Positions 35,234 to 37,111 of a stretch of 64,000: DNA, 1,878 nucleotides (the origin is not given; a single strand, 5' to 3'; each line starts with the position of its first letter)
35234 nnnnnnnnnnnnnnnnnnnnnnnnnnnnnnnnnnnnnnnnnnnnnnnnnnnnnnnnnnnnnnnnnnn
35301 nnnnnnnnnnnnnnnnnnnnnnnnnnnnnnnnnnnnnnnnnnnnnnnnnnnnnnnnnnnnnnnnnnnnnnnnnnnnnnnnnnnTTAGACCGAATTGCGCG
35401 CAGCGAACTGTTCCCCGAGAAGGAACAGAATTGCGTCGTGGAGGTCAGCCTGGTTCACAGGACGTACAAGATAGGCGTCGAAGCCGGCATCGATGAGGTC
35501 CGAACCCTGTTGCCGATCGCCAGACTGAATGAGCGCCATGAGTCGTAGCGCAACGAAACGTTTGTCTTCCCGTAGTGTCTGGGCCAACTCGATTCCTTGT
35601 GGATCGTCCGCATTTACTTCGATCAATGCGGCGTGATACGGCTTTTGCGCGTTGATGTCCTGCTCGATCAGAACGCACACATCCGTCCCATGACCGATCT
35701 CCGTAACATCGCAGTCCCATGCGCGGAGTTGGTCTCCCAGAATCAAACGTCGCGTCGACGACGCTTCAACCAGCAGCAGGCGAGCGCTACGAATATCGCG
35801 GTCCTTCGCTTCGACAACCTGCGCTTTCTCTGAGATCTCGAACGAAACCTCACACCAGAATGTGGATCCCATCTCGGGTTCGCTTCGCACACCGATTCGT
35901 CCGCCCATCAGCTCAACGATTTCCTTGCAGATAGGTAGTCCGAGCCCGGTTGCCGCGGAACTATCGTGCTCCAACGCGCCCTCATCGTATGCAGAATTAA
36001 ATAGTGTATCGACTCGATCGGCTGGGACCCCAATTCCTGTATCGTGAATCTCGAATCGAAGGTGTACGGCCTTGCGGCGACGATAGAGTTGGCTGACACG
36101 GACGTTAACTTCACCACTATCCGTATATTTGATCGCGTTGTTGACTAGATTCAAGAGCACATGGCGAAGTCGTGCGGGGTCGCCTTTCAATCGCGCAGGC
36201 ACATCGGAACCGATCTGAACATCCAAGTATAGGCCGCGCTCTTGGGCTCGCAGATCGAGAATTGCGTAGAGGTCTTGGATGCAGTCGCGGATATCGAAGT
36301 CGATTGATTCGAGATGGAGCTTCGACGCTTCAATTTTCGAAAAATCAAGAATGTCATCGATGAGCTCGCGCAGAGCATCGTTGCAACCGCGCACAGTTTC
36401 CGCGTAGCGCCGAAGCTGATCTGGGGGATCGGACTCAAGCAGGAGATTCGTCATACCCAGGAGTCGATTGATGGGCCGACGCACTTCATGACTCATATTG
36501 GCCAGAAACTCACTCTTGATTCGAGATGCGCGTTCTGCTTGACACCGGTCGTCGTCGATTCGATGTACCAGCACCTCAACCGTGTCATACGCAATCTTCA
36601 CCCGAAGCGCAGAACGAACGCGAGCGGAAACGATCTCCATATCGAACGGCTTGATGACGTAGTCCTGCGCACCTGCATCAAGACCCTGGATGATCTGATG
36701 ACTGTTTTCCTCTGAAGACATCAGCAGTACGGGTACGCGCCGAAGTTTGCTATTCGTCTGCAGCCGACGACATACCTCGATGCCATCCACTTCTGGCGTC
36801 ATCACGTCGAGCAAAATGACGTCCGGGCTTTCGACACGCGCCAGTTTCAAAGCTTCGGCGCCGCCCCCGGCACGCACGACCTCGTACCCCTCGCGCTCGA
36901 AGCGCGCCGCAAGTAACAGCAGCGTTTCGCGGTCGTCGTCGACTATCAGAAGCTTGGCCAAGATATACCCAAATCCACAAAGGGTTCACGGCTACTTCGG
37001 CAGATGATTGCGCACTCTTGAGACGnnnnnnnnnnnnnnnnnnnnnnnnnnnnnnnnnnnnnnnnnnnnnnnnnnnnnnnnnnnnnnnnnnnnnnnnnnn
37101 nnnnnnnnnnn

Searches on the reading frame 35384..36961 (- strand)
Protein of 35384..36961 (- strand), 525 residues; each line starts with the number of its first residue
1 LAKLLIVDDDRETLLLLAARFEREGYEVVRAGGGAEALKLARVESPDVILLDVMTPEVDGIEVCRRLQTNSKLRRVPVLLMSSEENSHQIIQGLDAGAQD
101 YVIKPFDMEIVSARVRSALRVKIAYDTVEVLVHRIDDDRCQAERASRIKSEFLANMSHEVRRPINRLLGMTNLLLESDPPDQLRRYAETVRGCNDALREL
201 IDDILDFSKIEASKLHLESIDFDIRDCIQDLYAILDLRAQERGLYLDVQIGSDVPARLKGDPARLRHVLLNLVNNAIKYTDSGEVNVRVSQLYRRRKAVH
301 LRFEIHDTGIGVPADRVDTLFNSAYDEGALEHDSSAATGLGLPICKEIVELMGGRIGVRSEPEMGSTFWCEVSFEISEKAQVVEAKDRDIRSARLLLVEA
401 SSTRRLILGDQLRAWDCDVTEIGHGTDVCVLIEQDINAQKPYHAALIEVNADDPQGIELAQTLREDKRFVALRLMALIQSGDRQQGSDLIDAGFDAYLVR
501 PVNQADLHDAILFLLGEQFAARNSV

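Call 55: search_protein_families(library=pfam, proteins=[window:35384-36961:-], max_evalue=0.00001)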
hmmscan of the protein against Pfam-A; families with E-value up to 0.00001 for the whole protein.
window:35384-36961:- (525 aa): 3 families
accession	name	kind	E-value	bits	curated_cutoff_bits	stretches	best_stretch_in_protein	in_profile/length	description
PF00072.30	Response_reg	-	2.4e-33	115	30.2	1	5-115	2-110/111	Response regulator receiver domain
PF02518.31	HATPase_c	-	2.1e-27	96.2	26.4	1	260-374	1-109/111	Histidine kinase-, DNA gyrase B-, and HSP90-like ATPase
PF00512.31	HisKA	-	1.1e-18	67.5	26.9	1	149-212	2-65/66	His Kinase A (phospho-acceptor) domain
